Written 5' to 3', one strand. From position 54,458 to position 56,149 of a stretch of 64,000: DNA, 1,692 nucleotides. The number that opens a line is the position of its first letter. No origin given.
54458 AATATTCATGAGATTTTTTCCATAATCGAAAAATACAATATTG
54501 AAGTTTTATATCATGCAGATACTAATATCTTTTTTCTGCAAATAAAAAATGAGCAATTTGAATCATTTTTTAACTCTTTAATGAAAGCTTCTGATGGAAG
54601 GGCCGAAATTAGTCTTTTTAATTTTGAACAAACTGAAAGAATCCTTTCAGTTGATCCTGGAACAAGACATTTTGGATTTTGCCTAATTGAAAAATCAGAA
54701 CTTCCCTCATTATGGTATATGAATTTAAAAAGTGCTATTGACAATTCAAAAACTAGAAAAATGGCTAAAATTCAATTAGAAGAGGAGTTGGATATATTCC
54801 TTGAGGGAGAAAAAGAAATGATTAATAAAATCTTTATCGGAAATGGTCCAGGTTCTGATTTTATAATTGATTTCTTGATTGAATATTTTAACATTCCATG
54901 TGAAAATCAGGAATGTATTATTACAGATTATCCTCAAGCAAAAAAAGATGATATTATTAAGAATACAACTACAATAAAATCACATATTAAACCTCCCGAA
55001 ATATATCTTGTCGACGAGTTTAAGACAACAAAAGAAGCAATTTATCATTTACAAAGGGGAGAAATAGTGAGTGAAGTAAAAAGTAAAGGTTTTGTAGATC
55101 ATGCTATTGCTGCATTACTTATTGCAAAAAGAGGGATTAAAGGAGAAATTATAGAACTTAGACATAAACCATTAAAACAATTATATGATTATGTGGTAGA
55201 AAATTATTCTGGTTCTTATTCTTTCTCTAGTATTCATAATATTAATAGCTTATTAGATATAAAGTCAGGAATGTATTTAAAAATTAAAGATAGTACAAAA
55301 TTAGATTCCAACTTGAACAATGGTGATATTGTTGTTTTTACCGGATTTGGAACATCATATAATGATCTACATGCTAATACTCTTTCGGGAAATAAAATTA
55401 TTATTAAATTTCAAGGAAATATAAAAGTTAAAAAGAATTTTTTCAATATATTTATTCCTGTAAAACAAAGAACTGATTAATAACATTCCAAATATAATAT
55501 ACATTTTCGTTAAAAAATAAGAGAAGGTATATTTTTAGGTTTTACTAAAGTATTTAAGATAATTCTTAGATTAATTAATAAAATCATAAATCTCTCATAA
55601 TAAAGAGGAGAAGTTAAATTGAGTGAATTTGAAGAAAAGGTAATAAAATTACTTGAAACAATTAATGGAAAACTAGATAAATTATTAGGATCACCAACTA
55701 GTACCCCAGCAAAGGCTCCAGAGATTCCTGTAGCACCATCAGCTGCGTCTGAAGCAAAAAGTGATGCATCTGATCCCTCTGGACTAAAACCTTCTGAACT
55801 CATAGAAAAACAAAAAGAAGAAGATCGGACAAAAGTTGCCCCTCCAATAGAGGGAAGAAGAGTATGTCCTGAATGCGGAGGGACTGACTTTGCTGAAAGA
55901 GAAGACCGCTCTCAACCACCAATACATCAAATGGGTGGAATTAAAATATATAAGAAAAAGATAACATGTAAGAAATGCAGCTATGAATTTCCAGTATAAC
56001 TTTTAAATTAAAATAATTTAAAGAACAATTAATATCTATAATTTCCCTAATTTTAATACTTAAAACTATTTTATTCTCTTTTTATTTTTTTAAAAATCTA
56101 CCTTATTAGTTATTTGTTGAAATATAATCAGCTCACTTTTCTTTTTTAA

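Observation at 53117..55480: EF-G/EF-Tu-like translational GTPase fused to a YqgF/RuvX-type RNase H-fold nuclease domain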

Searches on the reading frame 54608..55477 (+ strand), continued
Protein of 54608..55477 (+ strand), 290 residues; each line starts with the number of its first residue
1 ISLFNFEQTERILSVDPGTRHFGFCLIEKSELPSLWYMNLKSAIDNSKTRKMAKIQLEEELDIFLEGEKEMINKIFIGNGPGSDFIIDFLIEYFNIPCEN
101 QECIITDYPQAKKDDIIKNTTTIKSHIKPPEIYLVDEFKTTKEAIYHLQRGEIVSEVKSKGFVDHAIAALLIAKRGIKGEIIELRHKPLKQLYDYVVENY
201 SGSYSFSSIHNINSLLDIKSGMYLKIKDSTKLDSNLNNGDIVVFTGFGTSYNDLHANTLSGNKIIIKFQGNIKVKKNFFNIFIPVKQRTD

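Call 64: find_related_loci(query=A2, collection=genome_contigs, flank=3000)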
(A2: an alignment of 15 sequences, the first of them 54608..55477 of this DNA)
Query A2 (290 aa) in genome_contigs; peptide patterns used: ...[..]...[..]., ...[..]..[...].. (x = any residue, [..] = any of these).
101 stretches matched a pattern; 36 encode a relative of the query (tblastn E <= 1e-3); 35 distinct loci.
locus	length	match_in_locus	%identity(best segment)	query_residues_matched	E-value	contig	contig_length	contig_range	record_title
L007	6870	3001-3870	72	1-289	2e-144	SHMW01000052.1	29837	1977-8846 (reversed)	MAG: Promethearchaeota archaeon isolate BC3 1189800052, whole genome shotgun sequence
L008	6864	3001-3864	74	1-288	5e-144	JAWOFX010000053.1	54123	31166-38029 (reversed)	MAG: Promethearchaeia archaeon isolate BLK6-3.bin.141 k191_1923525, whole genome shotgun sequence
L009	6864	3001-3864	69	1-288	3e-139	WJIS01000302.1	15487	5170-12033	MAG: Promethearchaeota archaeon isolate Bin_204 k141_3104383, whole genome shotgun sequence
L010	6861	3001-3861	70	1-288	2e-135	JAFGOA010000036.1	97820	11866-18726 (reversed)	MAG: Promethearchaeota archaeon isolate Zod_Metabat.578 k87_1126421, whole genome shotgun sequence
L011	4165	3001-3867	70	1-290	3e-136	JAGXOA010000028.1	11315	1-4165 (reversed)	MAG: Promethearchaeota archaeon isolate bin106 sequence_51317, whole genome shotgun sequence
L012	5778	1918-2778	69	1-288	3e-134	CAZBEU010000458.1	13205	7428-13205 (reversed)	MAG TPA_asm: uncultured archaeon isolate SRP185410_co1_420 genome assembly, contig: k141_2057488, whole genome shotgun s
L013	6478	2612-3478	69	1-289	2e-134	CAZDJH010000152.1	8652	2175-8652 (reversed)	MAG TPA_asm: uncultured archaeon isolate SRP141376_co4_317 genome assembly, contig: NODE_13303_length_8652_cov_4.041061,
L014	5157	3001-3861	67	1-288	5e-135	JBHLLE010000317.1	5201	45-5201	MAG: Candidatus Hermodarchaeota archaeon isolate DZ1M.378 DZ1M.378@85327, whole genome shotgun sequence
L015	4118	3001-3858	65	1-288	6e-130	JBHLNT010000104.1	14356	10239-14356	MAG: Promethearchaeota archaeon isolate DZ2S.378 DZ2S.378@13788, whole genome shotgun sequence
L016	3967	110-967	64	1-288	3e-130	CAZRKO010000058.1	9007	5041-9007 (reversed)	MAG TPA_asm: uncultured archaeon isolate binchicken_co122_36 genome assembly, contig: NODE_6694_length_9007_cov_4.987601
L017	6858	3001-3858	63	1-288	2e-127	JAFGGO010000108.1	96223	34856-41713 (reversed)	MAG: Promethearchaeota archaeon isolate Zod_Metabat.1389 k87_8173632, whole genome shotgun sequence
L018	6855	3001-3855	65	1-287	1e-126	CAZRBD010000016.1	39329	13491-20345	MAG TPA_asm: uncultured archaeon isolate SRP179991_co3_105 genome assembly, contig: NODE_176_length_39329_cov_6.201711,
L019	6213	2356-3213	67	1-288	2e-126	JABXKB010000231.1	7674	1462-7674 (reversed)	MAG: Promethearchaeota archaeon isolate Hel_238_bin13 contig-145_24185, whole genome shotgun sequence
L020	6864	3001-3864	61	1-288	6e-124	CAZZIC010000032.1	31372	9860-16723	MAG TPA_asm: uncultured archaeon isolate binchicken_co8_354 genome assembly, contig: NODE_1832_length_31372_cov_16.58613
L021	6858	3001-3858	60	1-288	6e-123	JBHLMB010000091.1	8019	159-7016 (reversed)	MAG: Promethearchaeota archaeon isolate DZ2M.159 DZ2M.159@34013, whole genome shotgun sequence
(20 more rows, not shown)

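Call 76: fold_search(model_id=the predicted structure, library=viral)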
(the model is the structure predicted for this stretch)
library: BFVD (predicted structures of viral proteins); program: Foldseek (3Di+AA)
matches with E <= 10: 1283; with E <= 0.001: 35
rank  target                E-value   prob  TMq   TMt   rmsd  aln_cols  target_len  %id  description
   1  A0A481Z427            1.9e-05  1.00  0.31  0.40  12.1       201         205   14  Holliday junction resolvase [Pithovirus LCPAC104]
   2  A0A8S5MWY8            3.4e-05  1.00  0.35  0.47   9.3       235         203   12  Crossover junction endodeoxyribonuclease [Myoviridae sp. ct3wi9]
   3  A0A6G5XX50            3.4e-05  1.00  0.33  0.44  10.8       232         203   10  (no name in the UniProt tables at hand)
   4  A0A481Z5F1            3.8e-05  1.00  0.31  0.27  19.5       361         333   11  Holliday junction resolvase [Pithovirus LCPAC201]
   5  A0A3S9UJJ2            5.4e-05  1.00  0.32  0.45  10.7       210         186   10  (no name in the UniProt tables at hand)
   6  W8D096                6.1e-05  1.00  0.33  0.45   6.4       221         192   14  Holliday junction resolvase [Erwinia phage PhiEaH1]
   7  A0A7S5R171            8.7e-05  1.00  0.34  0.47   7.9       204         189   12  (no name in the UniProt tables at hand)
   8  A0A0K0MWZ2            9.3e-05  1.00  0.36  0.47   7.3       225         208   12  RuvC-like resolvase [Gordonia phage GTE6]
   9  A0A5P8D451            1.0e-04  1.00  0.34  0.46   6.7       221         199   11  (no name in the UniProt tables at hand)
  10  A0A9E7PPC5            1.2e-04  1.00  0.39  0.60   4.2       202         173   12  Uncharacterized protein [Largemouth bass virus]
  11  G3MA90                1.4e-04  1.00  0.33  0.43  13.8       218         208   14  Gp349 [Bacillus phage G]
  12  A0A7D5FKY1            1.4e-04  1.00  0.32  0.43  13.8       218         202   13  (no name in the UniProt tables at hand)
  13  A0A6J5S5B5            1.9e-04  1.00  0.33  0.41   6.9       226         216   11  Uncharacterized protein [uncultured Caudovirales phage]
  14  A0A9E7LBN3            2.0e-04  1.00  0.35  0.50  10.0       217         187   10  (no name in the UniProt tables at hand)
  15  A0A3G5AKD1            2.0e-04  1.00  0.39  0.37  22.0       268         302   15  Uncharacterized protein [Solumvirus sp.]
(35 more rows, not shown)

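Call 80: find_encoding_contigs(protein=P0123, flank=3500, max_places=1)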
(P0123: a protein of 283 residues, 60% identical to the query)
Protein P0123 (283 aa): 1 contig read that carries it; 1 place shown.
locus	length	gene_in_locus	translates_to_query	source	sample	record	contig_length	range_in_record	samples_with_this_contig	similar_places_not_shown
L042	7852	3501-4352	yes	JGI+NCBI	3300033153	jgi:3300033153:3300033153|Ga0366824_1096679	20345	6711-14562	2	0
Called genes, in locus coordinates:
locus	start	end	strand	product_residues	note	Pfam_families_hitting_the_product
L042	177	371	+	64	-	PF07892:DUF1667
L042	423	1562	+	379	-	PF01494:FAD_binding_3, PF07992:Pyr_redox_2 (faint), PF01266:DAO (weak)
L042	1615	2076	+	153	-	PF00782:DSPc, PF22785:Tc-R-P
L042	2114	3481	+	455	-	PF00009:GTP_EFTU, PF00071:Ras (weak), PF01926:MMR_HSR1, PF02421:FeoB_N (weak)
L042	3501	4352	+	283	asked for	-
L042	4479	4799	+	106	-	-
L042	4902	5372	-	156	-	PF10905:DUF2695 (weak)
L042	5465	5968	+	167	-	-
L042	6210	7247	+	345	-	PF04055:Radical_SAM, PF13353:Fer4_12 (weak)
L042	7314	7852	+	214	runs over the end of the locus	PF01956:EMC3_TMCO1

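Call 81: find_encoding_contigs(protein=P0128, flank=3500, max_places=1)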
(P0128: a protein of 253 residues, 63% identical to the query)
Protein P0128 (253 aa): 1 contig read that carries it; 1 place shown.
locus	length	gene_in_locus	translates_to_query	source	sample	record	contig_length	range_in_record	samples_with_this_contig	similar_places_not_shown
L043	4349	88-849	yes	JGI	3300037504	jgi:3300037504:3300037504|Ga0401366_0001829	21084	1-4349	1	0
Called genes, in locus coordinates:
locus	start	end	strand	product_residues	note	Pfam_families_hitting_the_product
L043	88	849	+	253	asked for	-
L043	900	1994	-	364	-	PF00583:Acetyltransf_1 (weak)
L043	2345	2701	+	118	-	-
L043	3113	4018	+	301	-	PF04055:Radical_SAM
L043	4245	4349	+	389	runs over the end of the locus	PF04015:DUF362, PF00037:Fer4 (weak), PF12797:Fer4_2 (faint), PF12838:Fer4_7, PF13187:Fer4_9 (weak), PF13237:Fer4_10 (weak), PF13484:Fer4_16 (faint), PF14697:Fer4_21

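Call 82: search_protein_families(library=pfam, proteins=[L042:1615-2076:+, L042:2114-3481:+, L042:4479-4799:+], max_evalue=0.01)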
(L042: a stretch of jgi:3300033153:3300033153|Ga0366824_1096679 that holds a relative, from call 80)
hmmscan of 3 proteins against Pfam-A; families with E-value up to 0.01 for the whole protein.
L042:1615-2076:+ (153 aa): 5 families
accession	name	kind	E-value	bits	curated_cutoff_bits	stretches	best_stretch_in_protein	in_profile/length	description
PF00782.25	DSPc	-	3.1e-18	66.3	33.5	1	17-142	2-130/133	Dual specificity phosphatase, catalytic domain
PF22785.1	Tc-R-P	-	1.1e-08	36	27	1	27-109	16-103/106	Polymorphic toxin system, DSP-PTPase phosphatase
PF03162.18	Y_phosphatase2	-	0.0002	21.4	27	1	11-119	9-123/165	Tyrosine phosphatase family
PF00102.32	Y_phosphatase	-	0.0012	18.9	20.9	1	57-108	138-192/234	Protein-tyrosine phosphatase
PF22784.1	PTP-SAK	-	0.0062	17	27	1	31-108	28-110/153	Swiss Army Knife protein, DSP-PTPase phosphatase domain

L042:2114-3481:+ (455 aa): 6 families
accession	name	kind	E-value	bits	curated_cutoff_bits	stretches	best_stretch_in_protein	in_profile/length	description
PF00009.33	GTP_EFTU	-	2.6e-29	102.6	26.5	1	6-168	2-186/188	Elongation factor Tu GTP binding domain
PF01926.29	MMR_HSR1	-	1.2e-08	35.4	21.9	1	10-120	2-113/113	50S ribosome-binding GTPase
PF02421.24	FeoB_N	-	2.8e-08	33.9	27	1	9-164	2-156/156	Ferrous iron transport protein B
PF00071.28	Ras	-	2.4e-06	27.7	21.6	1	10-164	2-156/162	Ras family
PF08477.19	Roc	-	3.6e-05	24.4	27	1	10-122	2-119/119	Ras of Complex, Roc, domain of DAPkinase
PF10662.15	PduV-EutP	-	0.00044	20.5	21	1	10-164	4-141/143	Ethanolamine utilisation - propanediol utilisation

L042:4479-4799:+ (106 aa): 5 families
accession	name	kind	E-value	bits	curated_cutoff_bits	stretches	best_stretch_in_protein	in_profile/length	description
PF05191.20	ADK_lid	-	0.0018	18.6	26.6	0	63-77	1-13/36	Adenylate kinase, active site lid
PF08271.17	Zn_Ribbon_TF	-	0.0055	16.7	29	0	65-80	2-15/43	TFIIB zinc-binding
PF11781.13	Zn_ribbon_RRN7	-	0.0088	16.1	27.1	0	97-104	22-29/32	Zinc-finger of RNA-polymerase I-specific TFIIB, Rrn7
PF13240.11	Zn_Ribbon_1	-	0.0094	16.2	25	0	62-70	12-20/23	zinc-ribbon domain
PF12760.12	Zn_ribbon_IS1595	-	0.0097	16.3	25.4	0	63-105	18-46/46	Transposase zinc-ribbon domain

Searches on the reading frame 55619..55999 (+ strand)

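Call 3: search_protein_families(library=pfam, proteins=[window:55619-55999:+], max_evalue=1)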
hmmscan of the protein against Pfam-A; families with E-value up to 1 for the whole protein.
window:55619-55999:+ (126 aa): 9 families
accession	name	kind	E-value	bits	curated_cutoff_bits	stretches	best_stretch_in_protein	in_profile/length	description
PF08271.17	Zn_Ribbon_TF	-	0.027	14.5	29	1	82-97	2-17/43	TFIIB zinc-binding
PF05466.17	BASP1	-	0.07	13.7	25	1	28-85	149-207/228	Brain acid soluble protein 1 (BASP1 protein)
PF11781.13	Zn_ribbon_RRN7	-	0.074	13.2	27.1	1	80-96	4-19/32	Zinc-finger of RNA-polymerase I-specific TFIIB, Rrn7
PF08792.16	A2L_zn_ribbon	-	0.077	13.1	22.9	0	117-126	24-33/33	A2L zinc ribbon domain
PF14354.12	Lar_restr_allev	-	0.1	13.3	28.6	1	83-122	6-33/58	Restriction alleviation protein Lar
PF25208.1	DUF7838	-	0.15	12.4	28.5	0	112-124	31-43/55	Domain of unknown function (DUF7838)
PF06527.16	TniQ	-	0.17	13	27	1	57-106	84-130/142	TniQ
PF02150.21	Zn_ribbon_RPB9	-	0.51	10.7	25.2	1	115-125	22-32/36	RNA polymerases M/15 Kd subunit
PF12760.12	Zn_ribbon_IS1595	-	0.6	10.6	25.4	0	80-122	18-45/46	Transposase zinc-ribbon domain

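Call 4: search_protein_families(library=ncbifam, proteins=[window:55619-55999:+], max_evalue=1)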
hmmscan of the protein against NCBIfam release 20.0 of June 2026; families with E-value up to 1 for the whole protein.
window:55619-55999:+ (126 aa): 4 families
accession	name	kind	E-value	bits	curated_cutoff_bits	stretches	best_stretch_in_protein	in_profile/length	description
NF047912.1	ECs_2282_CxxC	subfamily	0.0026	17.6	37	1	83-96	5-18/60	ECs_2282 family putative zinc-binding protein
TIGR03655.1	anti_R_Lar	subfamily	0.011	16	39.6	1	83-126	4-40/55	Lar family restriction alleviation protein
NF001669.0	PRK00432.1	equivalog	0.065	13.2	54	0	80-97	26-43/58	30S ribosomal protein S27ae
TIGR04165.1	methano_modCys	hypoth_equivalog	0.24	11.7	60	1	82-124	9-46/50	TIGR04165 family Cys-rich peptide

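Call 69: search_protein_families(library=padloc, proteins=[window:55619-55999:+], max_evalue=0.01)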
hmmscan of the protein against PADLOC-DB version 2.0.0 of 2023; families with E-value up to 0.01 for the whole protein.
window:55619-55999:+ (126 aa): 0 families
